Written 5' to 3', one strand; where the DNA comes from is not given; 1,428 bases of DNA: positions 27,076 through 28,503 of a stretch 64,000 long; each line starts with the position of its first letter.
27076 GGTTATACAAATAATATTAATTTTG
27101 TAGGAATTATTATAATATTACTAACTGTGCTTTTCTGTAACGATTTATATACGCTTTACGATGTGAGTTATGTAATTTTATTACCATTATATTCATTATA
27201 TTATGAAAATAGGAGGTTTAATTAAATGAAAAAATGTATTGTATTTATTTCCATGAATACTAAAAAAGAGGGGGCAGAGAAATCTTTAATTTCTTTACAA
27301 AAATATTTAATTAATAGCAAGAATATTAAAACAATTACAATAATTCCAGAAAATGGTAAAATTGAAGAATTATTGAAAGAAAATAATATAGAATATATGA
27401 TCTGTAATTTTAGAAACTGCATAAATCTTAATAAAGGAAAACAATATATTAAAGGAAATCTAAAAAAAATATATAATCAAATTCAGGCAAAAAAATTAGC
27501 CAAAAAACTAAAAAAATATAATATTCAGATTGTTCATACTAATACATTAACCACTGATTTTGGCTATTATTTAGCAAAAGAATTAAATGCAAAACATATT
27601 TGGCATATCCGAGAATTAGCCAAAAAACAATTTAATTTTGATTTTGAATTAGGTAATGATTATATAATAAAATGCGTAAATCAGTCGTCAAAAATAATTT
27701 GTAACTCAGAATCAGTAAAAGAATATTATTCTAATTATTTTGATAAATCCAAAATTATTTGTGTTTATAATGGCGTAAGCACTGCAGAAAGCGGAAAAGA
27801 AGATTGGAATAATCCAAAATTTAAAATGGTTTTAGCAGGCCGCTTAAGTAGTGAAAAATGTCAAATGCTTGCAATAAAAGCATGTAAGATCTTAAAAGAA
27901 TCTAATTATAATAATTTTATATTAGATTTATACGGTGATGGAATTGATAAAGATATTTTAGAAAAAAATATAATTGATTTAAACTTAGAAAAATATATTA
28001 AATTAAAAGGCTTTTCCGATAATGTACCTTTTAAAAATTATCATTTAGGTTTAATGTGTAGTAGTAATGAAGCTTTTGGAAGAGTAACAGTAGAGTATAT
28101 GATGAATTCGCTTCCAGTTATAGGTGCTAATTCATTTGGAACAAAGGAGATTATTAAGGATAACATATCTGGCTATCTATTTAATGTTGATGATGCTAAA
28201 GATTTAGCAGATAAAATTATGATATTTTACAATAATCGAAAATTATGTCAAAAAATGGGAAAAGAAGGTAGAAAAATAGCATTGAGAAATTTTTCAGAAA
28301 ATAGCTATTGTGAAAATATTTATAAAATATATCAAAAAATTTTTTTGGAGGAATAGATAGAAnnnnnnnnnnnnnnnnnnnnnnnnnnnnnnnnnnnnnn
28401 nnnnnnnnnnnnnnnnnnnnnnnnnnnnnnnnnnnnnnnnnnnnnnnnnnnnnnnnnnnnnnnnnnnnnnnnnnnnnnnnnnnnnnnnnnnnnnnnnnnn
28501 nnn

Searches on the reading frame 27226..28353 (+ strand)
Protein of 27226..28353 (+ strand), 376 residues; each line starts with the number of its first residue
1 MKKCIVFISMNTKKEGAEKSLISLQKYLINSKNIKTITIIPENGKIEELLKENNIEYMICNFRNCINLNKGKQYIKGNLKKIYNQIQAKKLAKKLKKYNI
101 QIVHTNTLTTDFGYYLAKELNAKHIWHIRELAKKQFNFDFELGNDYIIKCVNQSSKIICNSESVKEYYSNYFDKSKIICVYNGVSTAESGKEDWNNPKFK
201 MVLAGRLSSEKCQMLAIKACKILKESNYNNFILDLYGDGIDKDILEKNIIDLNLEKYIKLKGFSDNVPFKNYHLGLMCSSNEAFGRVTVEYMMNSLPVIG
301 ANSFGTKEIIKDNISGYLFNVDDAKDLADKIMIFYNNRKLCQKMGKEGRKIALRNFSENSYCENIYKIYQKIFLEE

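Call 58: search_protein_families(library=pfam, proteins=[window:27226-28353:+], max_evalue=1e-8)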
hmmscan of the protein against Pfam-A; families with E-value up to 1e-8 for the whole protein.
window:27226-28353:+ (376 aa): 3 families
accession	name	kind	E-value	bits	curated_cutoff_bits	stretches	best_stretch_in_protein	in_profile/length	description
PF00534.26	Glycos_transf_1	-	5e-29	101.5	26.4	1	188-350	5-171/172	Glycosyl transferases group 1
PF13692.12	Glyco_trans_1_4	-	1.4e-16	61.5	27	1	200-335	3-140/142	Glycosyl transferases group 1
PF13439.12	Glyco_transf_4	-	6.2e-11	43.1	28.5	1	81-187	54-169/170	Glycosyltransferase Family 4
